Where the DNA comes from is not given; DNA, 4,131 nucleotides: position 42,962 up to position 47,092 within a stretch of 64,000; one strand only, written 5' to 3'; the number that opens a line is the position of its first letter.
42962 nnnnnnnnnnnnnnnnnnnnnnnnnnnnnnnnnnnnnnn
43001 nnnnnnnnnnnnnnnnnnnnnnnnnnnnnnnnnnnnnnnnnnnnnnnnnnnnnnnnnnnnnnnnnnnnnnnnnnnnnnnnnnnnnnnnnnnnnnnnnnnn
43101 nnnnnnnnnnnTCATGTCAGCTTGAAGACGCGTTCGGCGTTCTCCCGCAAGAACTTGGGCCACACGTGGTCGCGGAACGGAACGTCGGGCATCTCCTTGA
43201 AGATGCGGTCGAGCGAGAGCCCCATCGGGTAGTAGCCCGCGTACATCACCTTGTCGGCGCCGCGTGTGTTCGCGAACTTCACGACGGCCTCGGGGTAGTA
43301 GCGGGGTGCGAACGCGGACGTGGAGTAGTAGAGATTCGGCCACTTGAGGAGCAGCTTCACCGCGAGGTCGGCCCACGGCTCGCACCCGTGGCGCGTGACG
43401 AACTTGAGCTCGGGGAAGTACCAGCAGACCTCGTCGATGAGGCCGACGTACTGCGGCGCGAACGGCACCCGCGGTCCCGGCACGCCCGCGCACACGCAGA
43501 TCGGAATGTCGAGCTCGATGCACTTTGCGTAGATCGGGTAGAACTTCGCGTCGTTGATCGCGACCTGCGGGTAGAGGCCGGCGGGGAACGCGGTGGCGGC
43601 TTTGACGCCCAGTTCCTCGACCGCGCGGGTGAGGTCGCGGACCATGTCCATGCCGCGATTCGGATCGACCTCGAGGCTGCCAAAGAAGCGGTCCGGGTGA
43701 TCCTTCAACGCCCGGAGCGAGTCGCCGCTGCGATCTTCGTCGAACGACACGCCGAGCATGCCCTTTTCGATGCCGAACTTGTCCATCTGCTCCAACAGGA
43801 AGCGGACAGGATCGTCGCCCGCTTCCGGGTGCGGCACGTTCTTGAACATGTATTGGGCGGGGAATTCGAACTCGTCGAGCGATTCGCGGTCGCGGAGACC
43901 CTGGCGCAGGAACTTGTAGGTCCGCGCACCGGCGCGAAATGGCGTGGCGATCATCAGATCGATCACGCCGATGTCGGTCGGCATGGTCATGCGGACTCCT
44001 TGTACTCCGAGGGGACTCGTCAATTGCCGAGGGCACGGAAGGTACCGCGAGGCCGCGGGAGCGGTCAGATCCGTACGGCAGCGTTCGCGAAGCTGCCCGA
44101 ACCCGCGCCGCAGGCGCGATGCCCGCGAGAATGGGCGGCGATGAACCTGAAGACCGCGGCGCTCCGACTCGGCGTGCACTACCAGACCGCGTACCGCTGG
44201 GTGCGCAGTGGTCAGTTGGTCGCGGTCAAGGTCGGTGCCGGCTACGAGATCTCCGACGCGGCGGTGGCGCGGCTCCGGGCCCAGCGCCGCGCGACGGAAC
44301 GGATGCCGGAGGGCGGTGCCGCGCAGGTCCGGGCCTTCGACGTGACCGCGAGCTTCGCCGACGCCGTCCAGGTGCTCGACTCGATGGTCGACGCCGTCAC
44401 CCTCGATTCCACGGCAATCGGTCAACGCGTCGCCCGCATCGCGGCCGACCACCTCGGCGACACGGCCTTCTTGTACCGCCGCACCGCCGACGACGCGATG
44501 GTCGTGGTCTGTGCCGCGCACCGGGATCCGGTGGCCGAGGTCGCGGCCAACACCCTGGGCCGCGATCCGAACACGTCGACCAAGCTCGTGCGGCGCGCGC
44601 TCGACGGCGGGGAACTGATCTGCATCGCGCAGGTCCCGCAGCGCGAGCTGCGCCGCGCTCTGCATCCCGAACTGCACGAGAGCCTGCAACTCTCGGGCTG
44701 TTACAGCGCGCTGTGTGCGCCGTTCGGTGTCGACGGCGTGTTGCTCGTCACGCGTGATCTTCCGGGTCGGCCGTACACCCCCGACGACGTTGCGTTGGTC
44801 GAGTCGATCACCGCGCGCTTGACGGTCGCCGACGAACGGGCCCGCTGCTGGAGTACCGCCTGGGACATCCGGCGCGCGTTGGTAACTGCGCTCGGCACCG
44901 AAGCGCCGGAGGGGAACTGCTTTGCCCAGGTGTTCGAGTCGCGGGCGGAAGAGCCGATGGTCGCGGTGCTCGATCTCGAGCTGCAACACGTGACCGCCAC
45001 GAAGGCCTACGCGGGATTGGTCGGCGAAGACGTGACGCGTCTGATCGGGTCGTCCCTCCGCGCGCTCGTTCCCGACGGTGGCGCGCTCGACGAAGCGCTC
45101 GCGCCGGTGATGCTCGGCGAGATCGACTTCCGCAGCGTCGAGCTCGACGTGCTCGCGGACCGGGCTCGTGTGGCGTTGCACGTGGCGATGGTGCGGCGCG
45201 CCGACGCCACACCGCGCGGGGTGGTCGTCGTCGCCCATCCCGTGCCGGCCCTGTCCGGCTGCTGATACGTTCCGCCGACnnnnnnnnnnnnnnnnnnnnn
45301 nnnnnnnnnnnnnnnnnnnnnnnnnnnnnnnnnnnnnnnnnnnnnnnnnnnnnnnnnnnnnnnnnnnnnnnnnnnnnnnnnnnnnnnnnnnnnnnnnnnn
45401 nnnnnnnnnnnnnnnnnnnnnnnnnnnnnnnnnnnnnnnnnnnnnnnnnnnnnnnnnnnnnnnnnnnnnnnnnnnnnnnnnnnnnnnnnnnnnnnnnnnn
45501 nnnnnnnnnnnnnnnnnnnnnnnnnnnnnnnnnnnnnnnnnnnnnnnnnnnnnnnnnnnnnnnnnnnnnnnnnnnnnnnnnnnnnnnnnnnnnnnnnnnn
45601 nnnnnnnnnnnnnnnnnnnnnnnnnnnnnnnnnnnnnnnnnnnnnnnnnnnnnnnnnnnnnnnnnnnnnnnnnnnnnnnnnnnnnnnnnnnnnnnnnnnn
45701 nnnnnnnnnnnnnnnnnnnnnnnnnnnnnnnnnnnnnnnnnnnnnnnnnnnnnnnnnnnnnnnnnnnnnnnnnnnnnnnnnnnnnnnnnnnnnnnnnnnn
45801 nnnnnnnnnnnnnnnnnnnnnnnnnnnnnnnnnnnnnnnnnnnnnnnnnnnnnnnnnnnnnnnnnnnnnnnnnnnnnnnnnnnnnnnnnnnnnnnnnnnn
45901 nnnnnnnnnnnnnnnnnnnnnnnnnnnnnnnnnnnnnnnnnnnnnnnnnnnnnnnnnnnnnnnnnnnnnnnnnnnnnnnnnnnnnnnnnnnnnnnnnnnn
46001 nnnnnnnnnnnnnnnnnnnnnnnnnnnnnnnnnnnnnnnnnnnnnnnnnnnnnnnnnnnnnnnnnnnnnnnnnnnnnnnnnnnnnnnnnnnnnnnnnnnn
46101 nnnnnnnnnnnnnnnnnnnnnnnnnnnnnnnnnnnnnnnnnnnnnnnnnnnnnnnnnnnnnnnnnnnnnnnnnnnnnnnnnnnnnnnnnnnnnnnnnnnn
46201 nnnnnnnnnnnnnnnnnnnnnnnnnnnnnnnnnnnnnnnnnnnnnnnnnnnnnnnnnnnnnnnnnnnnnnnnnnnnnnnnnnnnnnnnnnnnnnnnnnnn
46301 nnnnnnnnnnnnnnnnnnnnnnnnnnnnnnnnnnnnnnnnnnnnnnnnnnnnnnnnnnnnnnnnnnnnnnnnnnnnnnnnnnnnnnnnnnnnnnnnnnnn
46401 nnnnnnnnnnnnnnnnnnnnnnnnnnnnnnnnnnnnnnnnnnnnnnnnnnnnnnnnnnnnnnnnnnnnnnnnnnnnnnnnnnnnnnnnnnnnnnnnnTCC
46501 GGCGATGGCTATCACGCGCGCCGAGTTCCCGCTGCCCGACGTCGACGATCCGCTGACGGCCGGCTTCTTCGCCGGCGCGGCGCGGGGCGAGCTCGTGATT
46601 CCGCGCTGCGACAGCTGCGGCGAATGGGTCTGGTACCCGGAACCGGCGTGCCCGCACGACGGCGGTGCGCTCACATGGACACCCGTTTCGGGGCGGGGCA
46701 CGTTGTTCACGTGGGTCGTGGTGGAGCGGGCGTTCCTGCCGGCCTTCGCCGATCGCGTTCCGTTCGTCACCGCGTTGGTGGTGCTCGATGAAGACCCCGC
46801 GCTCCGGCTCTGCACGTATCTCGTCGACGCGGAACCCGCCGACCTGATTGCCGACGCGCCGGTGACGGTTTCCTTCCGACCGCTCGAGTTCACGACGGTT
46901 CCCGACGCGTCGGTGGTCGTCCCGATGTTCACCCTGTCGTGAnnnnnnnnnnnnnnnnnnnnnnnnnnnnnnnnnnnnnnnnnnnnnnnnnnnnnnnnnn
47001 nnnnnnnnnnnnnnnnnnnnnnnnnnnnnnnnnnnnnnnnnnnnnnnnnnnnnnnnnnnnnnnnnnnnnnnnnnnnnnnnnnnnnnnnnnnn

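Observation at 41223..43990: Three tandem, translationally coupled amidohydrolase_2 paralogs that all lack the N-terminal HxH metal motif, coupled to an Mcr-like racemase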

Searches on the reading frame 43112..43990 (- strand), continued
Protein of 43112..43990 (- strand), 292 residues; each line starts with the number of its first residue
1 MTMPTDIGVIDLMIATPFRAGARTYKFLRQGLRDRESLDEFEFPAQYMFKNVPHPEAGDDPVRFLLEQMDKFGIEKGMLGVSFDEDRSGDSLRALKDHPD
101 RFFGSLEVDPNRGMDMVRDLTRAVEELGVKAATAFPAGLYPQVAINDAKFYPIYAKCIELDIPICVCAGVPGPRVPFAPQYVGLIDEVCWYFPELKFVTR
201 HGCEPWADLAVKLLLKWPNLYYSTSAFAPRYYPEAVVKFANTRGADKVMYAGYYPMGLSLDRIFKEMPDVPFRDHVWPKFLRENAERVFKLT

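Call 70: get_annotated_region(hit=H24, flank=8000)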
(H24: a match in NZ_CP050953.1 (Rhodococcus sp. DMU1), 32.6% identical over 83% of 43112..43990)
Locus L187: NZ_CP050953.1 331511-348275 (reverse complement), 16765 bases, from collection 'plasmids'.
description: Rhodococcus sp. DMU1 plasmid unnamed
organism: Rhodococcus sp. DMU1 (NCBI taxid 2722825)
taxonomy: Bacteria; Actinomycetota; Actinomycetes; Mycobacteriales; Nocardiaceae; Rhodococcus; Rhodococcus sp. DMU1
host: -; source: cell culture,activated sludge in our lab; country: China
typing (MOB-suite, as given by PLSDB): mobilizable; relaxase MOBP
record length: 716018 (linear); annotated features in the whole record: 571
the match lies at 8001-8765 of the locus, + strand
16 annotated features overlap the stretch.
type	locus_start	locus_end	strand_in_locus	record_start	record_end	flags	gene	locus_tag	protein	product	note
CDS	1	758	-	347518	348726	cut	-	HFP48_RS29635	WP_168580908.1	amidohydrolase family protein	-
CDS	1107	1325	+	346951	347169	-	-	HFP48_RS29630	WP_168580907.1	hypothetical protein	-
CDS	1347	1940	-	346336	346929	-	-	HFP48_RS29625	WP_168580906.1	TetR family transcriptional regulator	-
CDS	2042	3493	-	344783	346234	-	-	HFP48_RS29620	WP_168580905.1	class I adenylate-forming enzyme family protein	-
CDS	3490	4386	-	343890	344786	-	-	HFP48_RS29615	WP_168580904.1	enoyl-CoA hydratase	-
CDS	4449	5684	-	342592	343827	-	-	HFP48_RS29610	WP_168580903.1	CaiB/BaiF CoA-transferase family protein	-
CDS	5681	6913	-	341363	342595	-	-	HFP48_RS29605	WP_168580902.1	acyl-CoA dehydrogenase family protein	-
CDS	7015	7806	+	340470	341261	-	-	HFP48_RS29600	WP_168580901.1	enoyl-CoA hydratase-related protein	-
CDS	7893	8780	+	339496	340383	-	-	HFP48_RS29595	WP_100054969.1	amidohydrolase family protein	-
CDS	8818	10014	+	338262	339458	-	-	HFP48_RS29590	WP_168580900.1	acyl-CoA dehydrogenase family protein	-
CDS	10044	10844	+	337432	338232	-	-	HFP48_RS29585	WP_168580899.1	enoyl-CoA hydratase-related protein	-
CDS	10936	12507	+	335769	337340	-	-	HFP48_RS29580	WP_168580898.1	class I adenylate-forming enzyme family protein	-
CDS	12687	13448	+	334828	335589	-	-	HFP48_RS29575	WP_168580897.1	SDR family oxidoreductase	-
CDS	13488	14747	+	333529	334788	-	-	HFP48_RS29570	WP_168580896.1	acetyl-CoA C-acetyltransferase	-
CDS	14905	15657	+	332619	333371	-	-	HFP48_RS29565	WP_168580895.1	GntR family transcriptional regulator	GO:0006355 - regulation of DNA-templated transcription [Evidence IEA]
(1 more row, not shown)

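Call 71: get_annotated_region(hit=H19, flank=8000)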
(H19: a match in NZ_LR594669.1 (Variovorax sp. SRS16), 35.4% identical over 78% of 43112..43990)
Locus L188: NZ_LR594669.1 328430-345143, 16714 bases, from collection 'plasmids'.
description: Variovorax sp. SRS16 plasmid 4
organism: Variovorax sp. SRS16 (NCBI taxid 282217)
taxonomy: Bacteria; Pseudomonadota; Betaproteobacteria; Burkholderiales; Comamonadaceae; Variovorax; Variovorax sp. SRS16
host: -; source: linuron-contaminated soil; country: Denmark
typing (MOB-suite, as given by PLSDB): non-mobilizable
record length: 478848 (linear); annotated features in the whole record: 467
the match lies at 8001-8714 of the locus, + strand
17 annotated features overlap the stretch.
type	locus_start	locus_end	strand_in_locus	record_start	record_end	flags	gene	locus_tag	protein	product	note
CDS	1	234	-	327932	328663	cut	-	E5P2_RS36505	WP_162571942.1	GntR family transcriptional regulator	-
CDS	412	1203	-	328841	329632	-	-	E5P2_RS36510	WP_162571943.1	IclR family transcriptional regulator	GO:0006355 - regulation of DNA-templated transcription [Evidence IEA]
CDS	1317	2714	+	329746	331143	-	-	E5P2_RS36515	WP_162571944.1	FAD-dependent oxidoreductase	-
CDS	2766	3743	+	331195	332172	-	-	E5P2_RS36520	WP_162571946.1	tripartite tricarboxylate transporter substrate binding protein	-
CDS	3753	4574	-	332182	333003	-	-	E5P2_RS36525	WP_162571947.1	IclR family transcriptional regulator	GO:0006355 - regulation of DNA-templated transcription [Evidence IEA]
CDS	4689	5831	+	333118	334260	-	-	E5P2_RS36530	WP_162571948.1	acyl-CoA dehydrogenase family protein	-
CDS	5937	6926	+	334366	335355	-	-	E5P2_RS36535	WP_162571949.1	tripartite tricarboxylate transporter substrate binding protein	-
CDS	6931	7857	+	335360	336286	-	-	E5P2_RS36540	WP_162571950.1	alpha/beta fold hydrolase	-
CDS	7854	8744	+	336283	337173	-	-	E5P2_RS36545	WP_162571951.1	amidohydrolase family protein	-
CDS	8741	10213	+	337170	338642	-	-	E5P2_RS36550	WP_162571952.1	class I adenylate-forming enzyme family protein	-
CDS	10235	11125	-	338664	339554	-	-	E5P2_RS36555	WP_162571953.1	IclR family transcriptional regulator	GO:0006355 - regulation of DNA-templated transcription [Evidence IEA]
CDS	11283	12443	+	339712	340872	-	-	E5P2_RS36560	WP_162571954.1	ABC transporter substrate-binding protein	-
CDS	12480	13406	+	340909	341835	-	-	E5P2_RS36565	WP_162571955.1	branched-chain amino acid ABC transporter permease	GO:0015803 - branched-chain amino acid transport [Evidence IEA]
CDS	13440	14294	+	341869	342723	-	-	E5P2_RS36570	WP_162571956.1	branched-chain amino acid ABC transporter permease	GO:0015803 - branched-chain amino acid transport [Evidence IEA]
CDS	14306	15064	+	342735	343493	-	-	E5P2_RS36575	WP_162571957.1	ATP-binding cassette domain-containing protein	-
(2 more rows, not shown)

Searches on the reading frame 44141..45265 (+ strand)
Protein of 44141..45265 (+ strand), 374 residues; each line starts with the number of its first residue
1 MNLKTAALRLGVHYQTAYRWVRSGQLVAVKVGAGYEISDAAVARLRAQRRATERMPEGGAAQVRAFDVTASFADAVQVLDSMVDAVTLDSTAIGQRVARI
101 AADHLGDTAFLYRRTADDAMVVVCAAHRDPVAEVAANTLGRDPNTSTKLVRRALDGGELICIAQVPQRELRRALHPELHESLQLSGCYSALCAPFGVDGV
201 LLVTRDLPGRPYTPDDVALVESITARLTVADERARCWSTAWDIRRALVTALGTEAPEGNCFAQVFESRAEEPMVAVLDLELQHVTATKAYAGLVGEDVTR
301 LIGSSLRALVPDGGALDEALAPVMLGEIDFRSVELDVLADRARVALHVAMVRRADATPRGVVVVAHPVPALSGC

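Call 4: search_protein_families(library=pfam, proteins=[window:44141-45265:+], max_evalue=0.01)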
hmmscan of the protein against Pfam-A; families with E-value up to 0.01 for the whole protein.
window:44141-45265:+ (374 aa): 3 families
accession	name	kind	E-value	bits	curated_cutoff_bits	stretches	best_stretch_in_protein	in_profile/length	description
PF12728.13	HTH_17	-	1.7e-06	28.6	27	1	2-47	3-48/51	Helix-turn-helix domain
PF08448.16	PAS_4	-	1.7e-05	25.4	23.1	1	273-368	7-105/110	PAS fold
PF01590.32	GAF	-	0.00052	21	22.4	1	92-230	4-132/133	GAF domain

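Call 6: search_protein_families(library=ncbifam, proteins=[window:44141-45265:+], max_evalue=0.01)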
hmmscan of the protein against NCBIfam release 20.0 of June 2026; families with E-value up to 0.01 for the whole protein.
window:44141-45265:+ (374 aa): 2 families
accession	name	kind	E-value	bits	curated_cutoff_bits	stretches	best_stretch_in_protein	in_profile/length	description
TIGR01764.1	excise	domain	3.4e-07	30.5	28.8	1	4-43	5-44/49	excisionase family DNA-binding protein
NF033518.0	transpos_IS607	equivalog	0.0042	16.7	110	1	5-52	2-50/187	IS607 family transposase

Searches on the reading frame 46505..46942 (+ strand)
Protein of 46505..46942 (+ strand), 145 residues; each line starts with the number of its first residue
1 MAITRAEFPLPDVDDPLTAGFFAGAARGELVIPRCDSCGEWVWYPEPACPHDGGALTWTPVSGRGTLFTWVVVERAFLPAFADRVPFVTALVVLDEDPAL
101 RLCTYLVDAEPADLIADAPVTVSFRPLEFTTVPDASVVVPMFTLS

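Call 4: search_protein_families(library=pfam, proteins=[window:46505-46942:+], max_evalue=0.01)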
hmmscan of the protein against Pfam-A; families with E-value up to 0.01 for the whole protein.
window:46505-46942:+ (145 aa): 2 families
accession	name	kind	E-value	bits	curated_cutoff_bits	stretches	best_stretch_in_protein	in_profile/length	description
PF01796.24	OB_ChsH2_C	-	6.5e-16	58.5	27.1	1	58-125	1-65/65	ChsH2, C-terminal OB-fold domain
PF12172.15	zf-ChsH2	-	2.5e-12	46.8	23.2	1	22-54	1-33/37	ChsH2, rubredoxin-like zinc ribbon domain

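Call 6: search_protein_families(library=ncbifam, proteins=[window:46505-46942:+], max_evalue=0.01)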
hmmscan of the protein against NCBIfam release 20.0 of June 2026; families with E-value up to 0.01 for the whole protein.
window:46505-46942:+ (145 aa): 0 families
